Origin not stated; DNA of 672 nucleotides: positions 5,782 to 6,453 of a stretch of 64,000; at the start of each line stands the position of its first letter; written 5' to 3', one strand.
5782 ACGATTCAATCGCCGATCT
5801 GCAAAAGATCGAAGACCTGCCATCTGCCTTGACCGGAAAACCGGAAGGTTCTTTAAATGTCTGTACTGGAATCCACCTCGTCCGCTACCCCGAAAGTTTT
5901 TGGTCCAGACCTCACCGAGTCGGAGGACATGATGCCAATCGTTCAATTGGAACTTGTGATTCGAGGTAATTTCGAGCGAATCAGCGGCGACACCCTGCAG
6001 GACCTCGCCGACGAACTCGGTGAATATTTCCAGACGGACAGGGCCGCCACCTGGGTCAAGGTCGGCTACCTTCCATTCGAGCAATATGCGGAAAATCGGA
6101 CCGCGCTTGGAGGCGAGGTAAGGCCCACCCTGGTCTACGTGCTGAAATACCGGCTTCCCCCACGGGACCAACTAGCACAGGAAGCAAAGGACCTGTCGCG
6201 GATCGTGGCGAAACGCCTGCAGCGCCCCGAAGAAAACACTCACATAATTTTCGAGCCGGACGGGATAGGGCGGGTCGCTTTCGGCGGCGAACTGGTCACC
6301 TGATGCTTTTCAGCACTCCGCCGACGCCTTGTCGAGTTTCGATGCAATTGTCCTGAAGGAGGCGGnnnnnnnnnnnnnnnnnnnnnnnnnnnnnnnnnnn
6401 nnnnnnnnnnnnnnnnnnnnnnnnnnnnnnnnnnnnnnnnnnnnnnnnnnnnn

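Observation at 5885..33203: A ~26.5-kb accessory segment bracketed by diverged direct copies of a tautomerase-like gene splits a sugar ABC transporter locus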

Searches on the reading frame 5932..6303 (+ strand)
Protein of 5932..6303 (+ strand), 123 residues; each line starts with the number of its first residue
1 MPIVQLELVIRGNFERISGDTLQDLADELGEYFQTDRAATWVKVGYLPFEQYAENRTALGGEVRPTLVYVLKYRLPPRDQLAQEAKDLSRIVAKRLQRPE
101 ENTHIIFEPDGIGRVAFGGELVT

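Call 6: search_protein_families(library=pfam, proteins=[window:5932-6303:+], max_evalue=0.01)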
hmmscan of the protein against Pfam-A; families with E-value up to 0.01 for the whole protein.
window:5932-6303:+ (123 aa): 0 families

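Call 9: find_related_loci(query=window:5932-6300:+, collection=genome_contigs, flank=10000)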
Query window:5932-6300:+ (123 aa) in genome_contigs; peptide patterns used: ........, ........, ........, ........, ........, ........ (x = any residue, [..] = any of these).
253 stretches matched a pattern; 4 encode a relative of the query (tblastn E <= 1e-3); 4 distinct loci.
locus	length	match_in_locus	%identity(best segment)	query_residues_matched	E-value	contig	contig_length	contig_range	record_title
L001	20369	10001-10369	69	1-123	2e-54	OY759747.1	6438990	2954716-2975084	MAG: Spirochaetia bacterium isolate 029c9a96-c795-42b2-9c0d-59f5314b817a genome assembly, chromosome: 1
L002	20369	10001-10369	69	1-123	7e-53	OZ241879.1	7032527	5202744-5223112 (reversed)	MAG: Spirochaetia bacterium isolate 33422d00-efb0-4b49-bd16-f937cda21374 genome assembly, chromosome: 1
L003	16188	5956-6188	35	1-123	3e-11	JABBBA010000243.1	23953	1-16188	MAG: K189A clade bacterium isolate HE327_NSB075 NODE_2786_length_23953_cov_3.962926, whole genome shotgun sequence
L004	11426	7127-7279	49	73-123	3e-9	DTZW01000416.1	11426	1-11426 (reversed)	MAG TPA_asm: Gammaproteobacteria bacterium isolate UWMA-0258 NODE_7435_length_11426_cov_0.616580, whole genome shotgun s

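Call 10: find_homologous_proteins(query=window:5932-6300:+)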
Query window:5932-6300:+ (123 aa): 42 proteins with E <= 0.001 among 54 candidates.
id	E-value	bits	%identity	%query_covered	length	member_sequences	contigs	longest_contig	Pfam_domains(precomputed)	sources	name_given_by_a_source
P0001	1.0e-68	247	92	100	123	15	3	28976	-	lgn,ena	-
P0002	1.0e-67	244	91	100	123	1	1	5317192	-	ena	-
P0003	1.3e-62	228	85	100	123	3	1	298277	-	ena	-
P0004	1.9e-62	227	85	100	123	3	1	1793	-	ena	-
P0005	1.2e-59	218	80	100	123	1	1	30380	-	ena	-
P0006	4.7e-47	177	69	100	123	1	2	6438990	-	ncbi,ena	-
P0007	9.4e-47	176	69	99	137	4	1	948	-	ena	-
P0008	2.1e-46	175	69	100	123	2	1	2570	-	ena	-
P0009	2.4e-46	175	69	100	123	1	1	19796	-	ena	-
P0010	8.8e-46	173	68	99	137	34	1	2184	-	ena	-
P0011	8.8e-46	173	69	100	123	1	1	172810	-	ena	-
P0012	1.2e-45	173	68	100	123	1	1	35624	-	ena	-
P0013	1.3e-45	173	68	100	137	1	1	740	-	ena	-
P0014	3.2e-45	171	69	100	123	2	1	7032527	-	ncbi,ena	-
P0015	6.9e-45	170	68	100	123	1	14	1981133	-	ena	-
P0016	1.0e-43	167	64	99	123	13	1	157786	-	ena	-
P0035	1.0e-26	112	47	99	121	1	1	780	PF01361.27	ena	-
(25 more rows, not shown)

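Call 12: find_encoding_contigs(protein=window:5932-6303:+, flank=10000, max_places=10)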
Protein window:5932-6303:+ (123 aa): 1 contig read that carries it; 1 place shown.
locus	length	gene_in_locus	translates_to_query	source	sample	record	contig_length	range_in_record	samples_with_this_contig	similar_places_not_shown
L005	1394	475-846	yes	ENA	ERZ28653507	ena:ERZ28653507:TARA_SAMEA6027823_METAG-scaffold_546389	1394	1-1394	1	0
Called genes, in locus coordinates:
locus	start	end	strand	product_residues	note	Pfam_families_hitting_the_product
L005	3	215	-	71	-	?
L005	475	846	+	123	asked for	-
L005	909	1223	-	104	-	PF01381:HTH_3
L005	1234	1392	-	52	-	?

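Call 14: find_encoding_contigs(protein=P0002, flank=10000, max_places=4)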
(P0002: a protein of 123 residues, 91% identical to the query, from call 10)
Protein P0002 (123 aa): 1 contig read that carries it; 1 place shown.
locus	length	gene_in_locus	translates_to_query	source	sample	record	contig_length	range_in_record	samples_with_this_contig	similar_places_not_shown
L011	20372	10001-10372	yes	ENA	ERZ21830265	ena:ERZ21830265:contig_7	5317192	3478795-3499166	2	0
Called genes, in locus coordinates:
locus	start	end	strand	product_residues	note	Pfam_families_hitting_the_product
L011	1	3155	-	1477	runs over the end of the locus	PF02687:FtsX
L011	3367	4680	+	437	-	PF01120:Alpha_L_fucos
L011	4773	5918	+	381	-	PF13433:Peripla_BP_5, PF13458:Peripla_BP_6, PF01094:ANF_receptor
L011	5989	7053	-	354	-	PF00005:ABC_tran, PF08402:TOBE_2 (weak)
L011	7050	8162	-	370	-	PF00005:ABC_tran, PF17912:OB_MalK, PF08402:TOBE_2 (faint)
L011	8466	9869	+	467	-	PF13173:AAA_14, PF13635:DUF4143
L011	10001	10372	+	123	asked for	-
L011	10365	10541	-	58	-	-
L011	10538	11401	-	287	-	PF00528:BPD_transp_1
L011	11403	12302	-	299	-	PF00528:BPD_transp_1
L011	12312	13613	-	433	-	PF01547:SBP_bac_1, PF13416:SBP_bac_8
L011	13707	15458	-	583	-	PF00425:Chorismate_bind, PF01063:Aminotran_4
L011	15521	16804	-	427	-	PF01041:DegT_DnrJ_EryC1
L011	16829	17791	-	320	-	PF07291:MauE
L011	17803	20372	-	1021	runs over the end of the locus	PF03710:GlnE, PF03445:DUF294 (faint), PF08335:GlnD_UR_UTase, PF10335:DUF294_C (faint), PF03710:GlnE, PF08335:GlnD_UR_UTase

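Call 15: find_encoding_contigs(protein=P0001, flank=10000, max_places=6)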
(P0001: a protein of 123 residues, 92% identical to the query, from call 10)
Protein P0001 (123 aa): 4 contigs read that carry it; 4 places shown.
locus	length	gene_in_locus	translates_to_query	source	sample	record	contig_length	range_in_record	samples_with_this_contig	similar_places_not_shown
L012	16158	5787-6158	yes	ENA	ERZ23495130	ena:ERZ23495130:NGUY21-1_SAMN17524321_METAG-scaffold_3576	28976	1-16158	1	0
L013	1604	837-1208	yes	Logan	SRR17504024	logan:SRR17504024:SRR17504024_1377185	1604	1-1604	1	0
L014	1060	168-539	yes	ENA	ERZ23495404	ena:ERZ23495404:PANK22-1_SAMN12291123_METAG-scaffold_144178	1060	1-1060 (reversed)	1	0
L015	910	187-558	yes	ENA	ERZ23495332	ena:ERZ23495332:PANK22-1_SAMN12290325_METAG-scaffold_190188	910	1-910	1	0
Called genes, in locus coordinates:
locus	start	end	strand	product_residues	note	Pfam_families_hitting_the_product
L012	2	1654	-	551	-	?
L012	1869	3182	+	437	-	PF01120:Alpha_L_fucos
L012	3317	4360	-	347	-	PF00005:ABC_tran, PF08402:TOBE_2 (weak)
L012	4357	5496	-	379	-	PF00005:ABC_tran, PF17912:OB_MalK (weak), PF08402:TOBE_2 (weak)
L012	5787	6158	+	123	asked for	-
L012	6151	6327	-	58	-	-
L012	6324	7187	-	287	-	PF00528:BPD_transp_1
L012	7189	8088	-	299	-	PF00528:BPD_transp_1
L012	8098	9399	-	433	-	PF01547:SBP_bac_1, PF13416:SBP_bac_8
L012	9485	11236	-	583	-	PF00425:Chorismate_bind, PF01063:Aminotran_4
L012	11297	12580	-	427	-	PF01041:DegT_DnrJ_EryC1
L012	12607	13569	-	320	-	PF07291:MauE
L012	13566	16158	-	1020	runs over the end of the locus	PF03710:GlnE, PF03445:DUF294 (faint), PF08335:GlnD_UR_UTase, PF03710:GlnE, PF08335:GlnD_UR_UTase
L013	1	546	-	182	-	?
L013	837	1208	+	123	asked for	-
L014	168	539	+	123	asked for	-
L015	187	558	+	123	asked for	-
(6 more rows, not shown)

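Call 16: find_encoding_contigs(protein=P0003, flank=10000, max_places=4)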
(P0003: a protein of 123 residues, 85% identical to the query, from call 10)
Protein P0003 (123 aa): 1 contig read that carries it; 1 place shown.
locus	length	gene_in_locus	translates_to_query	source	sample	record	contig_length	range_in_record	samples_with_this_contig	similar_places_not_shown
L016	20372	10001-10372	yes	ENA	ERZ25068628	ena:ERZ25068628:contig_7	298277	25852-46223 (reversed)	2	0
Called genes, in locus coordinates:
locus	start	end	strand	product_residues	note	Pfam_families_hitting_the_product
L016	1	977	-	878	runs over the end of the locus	-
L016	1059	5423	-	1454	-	PF02687:FtsX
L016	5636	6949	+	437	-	PF01120:Alpha_L_fucos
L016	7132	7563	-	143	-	-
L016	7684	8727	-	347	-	PF00005:ABC_tran, PF08402:TOBE_2 (weak)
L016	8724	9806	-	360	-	PF00005:ABC_tran, PF17912:OB_MalK, PF08402:TOBE_2 (weak)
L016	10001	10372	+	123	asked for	-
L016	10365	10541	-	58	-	-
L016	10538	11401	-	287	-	PF00528:BPD_transp_1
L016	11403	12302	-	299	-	PF00528:BPD_transp_1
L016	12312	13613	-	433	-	PF01547:SBP_bac_1, PF13416:SBP_bac_8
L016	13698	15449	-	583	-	PF00425:Chorismate_bind, PF01063:Aminotran_4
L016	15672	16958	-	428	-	PF01041:DegT_DnrJ_EryC1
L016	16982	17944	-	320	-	PF07291:MauE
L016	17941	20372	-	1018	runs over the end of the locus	PF03710:GlnE, PF03445:DUF294 (faint), PF08335:GlnD_UR_UTase, PF03710:GlnE, PF08335:GlnD_UR_UTase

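Call 22: find_encoding_contigs(protein=P0005, flank=10000, max_places=3)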
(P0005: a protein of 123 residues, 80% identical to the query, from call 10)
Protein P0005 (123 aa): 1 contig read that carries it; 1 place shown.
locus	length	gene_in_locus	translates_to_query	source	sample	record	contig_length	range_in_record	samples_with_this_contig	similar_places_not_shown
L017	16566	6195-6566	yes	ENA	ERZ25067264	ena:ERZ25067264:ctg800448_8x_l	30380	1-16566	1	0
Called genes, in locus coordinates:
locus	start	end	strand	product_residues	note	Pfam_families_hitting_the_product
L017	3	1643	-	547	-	?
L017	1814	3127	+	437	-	PF01120:Alpha_L_fucos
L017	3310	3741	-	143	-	-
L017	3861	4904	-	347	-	PF00005:ABC_tran, PF08402:TOBE_2 (weak)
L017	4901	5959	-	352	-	PF00005:ABC_tran, PF17912:OB_MalK, PF08402:TOBE_2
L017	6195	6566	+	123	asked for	-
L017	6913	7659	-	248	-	PF12686:DUF3800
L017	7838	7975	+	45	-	-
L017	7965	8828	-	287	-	PF00528:BPD_transp_1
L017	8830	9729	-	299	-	PF00528:BPD_transp_1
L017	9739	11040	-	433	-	PF01547:SBP_bac_1, PF13416:SBP_bac_8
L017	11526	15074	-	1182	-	-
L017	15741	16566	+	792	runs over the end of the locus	PF01590:GAF, PF13185:GAF_2, PF00989:PAS (weak), PF00512:HisKA, PF02518:HATPase_c, PF00072:Response_reg, PF00486:Trans_reg_C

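Call 23: find_encoding_contigs(protein=P0006, flank=10000, max_places=3)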
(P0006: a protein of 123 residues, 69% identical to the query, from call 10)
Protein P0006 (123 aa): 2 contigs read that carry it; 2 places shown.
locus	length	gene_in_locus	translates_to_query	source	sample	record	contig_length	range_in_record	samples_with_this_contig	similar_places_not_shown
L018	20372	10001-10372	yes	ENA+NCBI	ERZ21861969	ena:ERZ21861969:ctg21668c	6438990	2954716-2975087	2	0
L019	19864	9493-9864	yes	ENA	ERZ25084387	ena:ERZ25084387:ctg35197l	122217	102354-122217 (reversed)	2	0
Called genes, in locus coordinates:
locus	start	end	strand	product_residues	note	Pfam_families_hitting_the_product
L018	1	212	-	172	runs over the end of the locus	PF00903:Glyoxalase, PF13468:Glyoxalase_3 (faint), PF13669:Glyoxalase_4, PF18029:Glyoxalase_6 (faint)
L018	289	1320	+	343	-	PF01408:GFO_IDH_MocA, PF02894:GFO_IDH_MocA_C, PF22725:GFO_IDH_MocA_C3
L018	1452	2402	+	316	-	-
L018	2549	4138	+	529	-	-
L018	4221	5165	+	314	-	PF00528:BPD_transp_1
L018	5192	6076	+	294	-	PF00528:BPD_transp_1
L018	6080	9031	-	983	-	PF02837:Glyco_hydro_2_N, PF22666:Glyco_hydro_2_N2, PF00703:Glyco_hydro_2, PF02836:Glyco_hydro_2_C (faint)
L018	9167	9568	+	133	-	PF13635:DUF4143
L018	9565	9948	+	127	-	PF13635:DUF4143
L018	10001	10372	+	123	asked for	-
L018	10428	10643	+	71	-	-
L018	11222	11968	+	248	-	PF00106:adh_short, PF08659:KR, PF23441:SDR (weak), PF13561:adh_short_C2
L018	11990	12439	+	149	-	PF00903:Glyoxalase, PF13669:Glyoxalase_4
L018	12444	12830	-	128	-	PF01850:PIN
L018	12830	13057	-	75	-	PF02604:PhdYeFM_antitox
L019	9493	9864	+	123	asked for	-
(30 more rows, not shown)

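Call 24: find_encoding_contigs(protein=P0016, flank=10000, max_places=3)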
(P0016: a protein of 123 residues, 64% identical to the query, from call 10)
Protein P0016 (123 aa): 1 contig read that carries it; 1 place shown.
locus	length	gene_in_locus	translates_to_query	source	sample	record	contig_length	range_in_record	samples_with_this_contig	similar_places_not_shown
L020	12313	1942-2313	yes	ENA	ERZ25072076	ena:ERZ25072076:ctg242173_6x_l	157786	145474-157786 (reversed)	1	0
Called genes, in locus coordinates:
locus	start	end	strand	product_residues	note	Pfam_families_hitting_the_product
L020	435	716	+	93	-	-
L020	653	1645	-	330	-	PF01903:CbiX (faint)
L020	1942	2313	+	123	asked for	-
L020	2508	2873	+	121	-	PF13237:Fer4_10 (faint), PF13187:Fer4_9 (weak), PF00037:Fer4, PF12838:Fer4_7 (weak)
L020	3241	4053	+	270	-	PF03328:HpcH_HpaI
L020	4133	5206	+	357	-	PF00034:Cytochrom_C (faint), PF03150:CCP_MauG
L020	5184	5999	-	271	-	PF05721:PhyH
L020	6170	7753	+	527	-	PF13167:GTP-bdg_N, PF16360:GTP-bdg_M, PF01926:MMR_HSR1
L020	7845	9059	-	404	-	PF01839:FG-GAP (faint), PF00404:Dockerin_1 (faint), PF13517:FG-GAP_3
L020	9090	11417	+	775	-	PF13620:CarboxypepD_reg, PF07715:Plug, PF00593:TonB_dep_Rec_b-barrel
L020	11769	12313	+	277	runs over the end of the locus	PF00583:Acetyltransf_1, PF13508:Acetyltransf_7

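Call 32: search_solved_structures(query=A4, max_evalue=10, show_alignments=2)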
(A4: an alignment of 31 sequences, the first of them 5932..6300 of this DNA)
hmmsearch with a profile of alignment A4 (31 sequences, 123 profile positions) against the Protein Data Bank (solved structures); distinct sequences matched with E-value up to 10: 17.
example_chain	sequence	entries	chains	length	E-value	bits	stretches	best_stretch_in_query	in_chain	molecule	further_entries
5h7b_A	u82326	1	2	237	0.061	16.6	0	58-93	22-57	Immunoglobulin G-binding protein A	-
7csv_A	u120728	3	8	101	0.078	16.3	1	20-68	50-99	HTH cro/C1-type domain-containing protein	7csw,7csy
5h7a_C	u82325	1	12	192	0.08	16.3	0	58-93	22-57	Immunoglobulin G-binding protein A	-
6jpi_A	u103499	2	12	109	0.081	16.2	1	20-68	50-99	HTH cro/C1-type domain-containing protein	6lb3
7puo_A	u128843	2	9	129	0.083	16.2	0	69-122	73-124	2-hydroxymuconate tautomerase,Chains: A,B,C,D,E,F,2-hydroxymuconate tautomerase | 2-hydroxymuconate tautomerase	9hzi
5h79_D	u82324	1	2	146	0.14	15.4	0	58-93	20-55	Immunoglobulin G-binding protein A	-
9yi5_A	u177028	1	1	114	0.15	15.3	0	84-113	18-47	hpMIF2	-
6bgn_A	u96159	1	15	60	0.2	15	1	78-122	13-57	2-hydroxymuconate tautomerase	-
1bjp_A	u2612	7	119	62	0.22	14.8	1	78-122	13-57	4-OXALOCROTONATE TAUTOMERASE | 2-hydroxymuconate tautomerase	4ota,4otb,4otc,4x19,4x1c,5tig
5clo_A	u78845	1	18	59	0.28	14.5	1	78-122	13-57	2-hydroxymuconate tautomerase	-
2fm7_A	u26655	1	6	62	0.29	14.4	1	78-122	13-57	4-Oxalocrotonate Tautomerase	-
6fps_A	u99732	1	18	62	0.37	14.1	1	77-122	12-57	2-hydroxymuconate tautomerase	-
5cln_A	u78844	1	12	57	0.37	14.1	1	78-121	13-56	2-hydroxymuconate tautomerase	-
9yy9_A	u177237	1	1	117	0.42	13.9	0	74-122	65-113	Macrophage migration inhibitory factor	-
8ukm_B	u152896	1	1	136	0.5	13.7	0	86-121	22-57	T33-ml30-redesigned-4-OT-fold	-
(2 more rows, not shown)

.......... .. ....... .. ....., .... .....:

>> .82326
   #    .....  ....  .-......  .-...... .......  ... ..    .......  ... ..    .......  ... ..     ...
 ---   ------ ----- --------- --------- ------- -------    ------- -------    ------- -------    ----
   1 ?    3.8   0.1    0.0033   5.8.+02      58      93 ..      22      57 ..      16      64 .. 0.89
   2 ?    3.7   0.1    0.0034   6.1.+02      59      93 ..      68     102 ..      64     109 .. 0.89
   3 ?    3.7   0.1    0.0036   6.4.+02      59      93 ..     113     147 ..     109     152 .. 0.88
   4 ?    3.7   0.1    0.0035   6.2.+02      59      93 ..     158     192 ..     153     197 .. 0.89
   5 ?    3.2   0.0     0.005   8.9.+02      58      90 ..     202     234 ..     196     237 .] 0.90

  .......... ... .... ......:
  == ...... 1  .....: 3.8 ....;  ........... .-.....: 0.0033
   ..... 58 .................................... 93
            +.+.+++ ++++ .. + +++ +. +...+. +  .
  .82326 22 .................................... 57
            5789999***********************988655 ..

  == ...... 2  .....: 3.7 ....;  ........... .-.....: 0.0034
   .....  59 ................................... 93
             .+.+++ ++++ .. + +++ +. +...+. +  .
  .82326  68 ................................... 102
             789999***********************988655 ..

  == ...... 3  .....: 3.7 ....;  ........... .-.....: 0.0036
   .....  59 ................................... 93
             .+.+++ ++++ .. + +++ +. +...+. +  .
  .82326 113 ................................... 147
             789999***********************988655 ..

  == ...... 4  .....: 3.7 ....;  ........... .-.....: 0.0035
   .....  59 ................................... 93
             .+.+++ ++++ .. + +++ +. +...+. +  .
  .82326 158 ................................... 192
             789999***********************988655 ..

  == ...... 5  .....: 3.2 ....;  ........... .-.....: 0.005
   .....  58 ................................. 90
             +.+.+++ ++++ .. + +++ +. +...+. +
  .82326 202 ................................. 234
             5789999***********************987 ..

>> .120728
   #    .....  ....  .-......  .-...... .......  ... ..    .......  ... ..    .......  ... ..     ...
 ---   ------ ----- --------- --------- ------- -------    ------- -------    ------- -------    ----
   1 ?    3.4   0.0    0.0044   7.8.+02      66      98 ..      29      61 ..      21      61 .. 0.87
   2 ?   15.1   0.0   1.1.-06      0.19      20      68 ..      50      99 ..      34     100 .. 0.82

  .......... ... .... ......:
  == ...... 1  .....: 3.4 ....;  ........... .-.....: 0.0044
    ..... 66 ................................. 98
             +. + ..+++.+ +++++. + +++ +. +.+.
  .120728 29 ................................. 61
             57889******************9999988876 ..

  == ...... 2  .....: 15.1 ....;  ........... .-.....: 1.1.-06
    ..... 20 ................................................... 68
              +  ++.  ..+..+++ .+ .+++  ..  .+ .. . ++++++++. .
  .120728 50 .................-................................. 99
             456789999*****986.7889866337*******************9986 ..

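Call 33: search_protein_families(library=pfam, alignment_id=A4, max_evalue=1)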
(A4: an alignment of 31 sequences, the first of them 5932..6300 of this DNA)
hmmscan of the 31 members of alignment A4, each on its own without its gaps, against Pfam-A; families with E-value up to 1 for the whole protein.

A. member 1, window:5932-6300:+ (123 aa): 0 families

B. families by the number of members that match (of 31 scanned): 15 families
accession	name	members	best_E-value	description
PF01361.26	Tautomerase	6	4.8e-06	Tautomerase enzyme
PF18659.6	CelTOS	4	0.045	Cell-traversal protein for ookinetes and sporozoites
PF25240.1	PUB2_N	3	0.18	PUB2-like, N-terminal domain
PF04792.17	LcrV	3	0.27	V antigen (LcrV) protein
PF04990.17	RNA_pol_Rpb1_7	2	0.015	RNA polymerase Rpb1, domain 7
PF06262.17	Zincin_1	2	0.087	Zincin-like metallopeptidase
PF12627.12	PolyA_pol_RNAbd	1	0.025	Probable RNA and SrmB- binding site of polymerase A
PF21965.2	SAMP2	1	0.04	Small archaeal modifier protein 2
PF19993.5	DO-GTPase2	1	0.066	Double-GTPase 2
PF10410.14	DnaB_bind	1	0.13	DnaB-helicase binding domain of primase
PF12953.12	DUF3842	1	0.14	Domain of unknown function (DUF3842)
PF00360.26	PHY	1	0.15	Phytochrome region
PF14566.11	PTPlike_phytase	1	0.17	Inositol hexakisphosphate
PF01187.23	MIF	1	0.2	Macrophage migration inhibitory factor (MIF)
PF05163.17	DinB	1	0.3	DinB family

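Call 43: predict_structure(alignment_id=A4)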
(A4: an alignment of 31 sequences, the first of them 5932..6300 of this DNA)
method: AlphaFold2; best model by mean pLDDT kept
length: 123 residues; sequences in the alignment: 31
mean_pLDDT: 91.8   pTM: 0.85
mean pLDDT of the five models: 91.8, 91.3, 87.7, 87.6, 86.0
residues with pLDDT >= 90: 90; 70-90: 32; 50-70: 1; < 50: 0
segments of 3 or more residues with pLDDT < 50: none
pLDDT, mean of each block of 10 residues (from residue 1): 94 95 97 90 95 85 90 91 96 97 95 82 73
secondary structure, 60 per line:
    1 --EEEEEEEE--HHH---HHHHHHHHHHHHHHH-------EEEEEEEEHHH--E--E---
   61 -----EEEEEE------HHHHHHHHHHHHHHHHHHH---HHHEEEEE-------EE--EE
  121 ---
elements in order: E3-10 H19-33 E41-48 E66-71 H78-96 E103-107
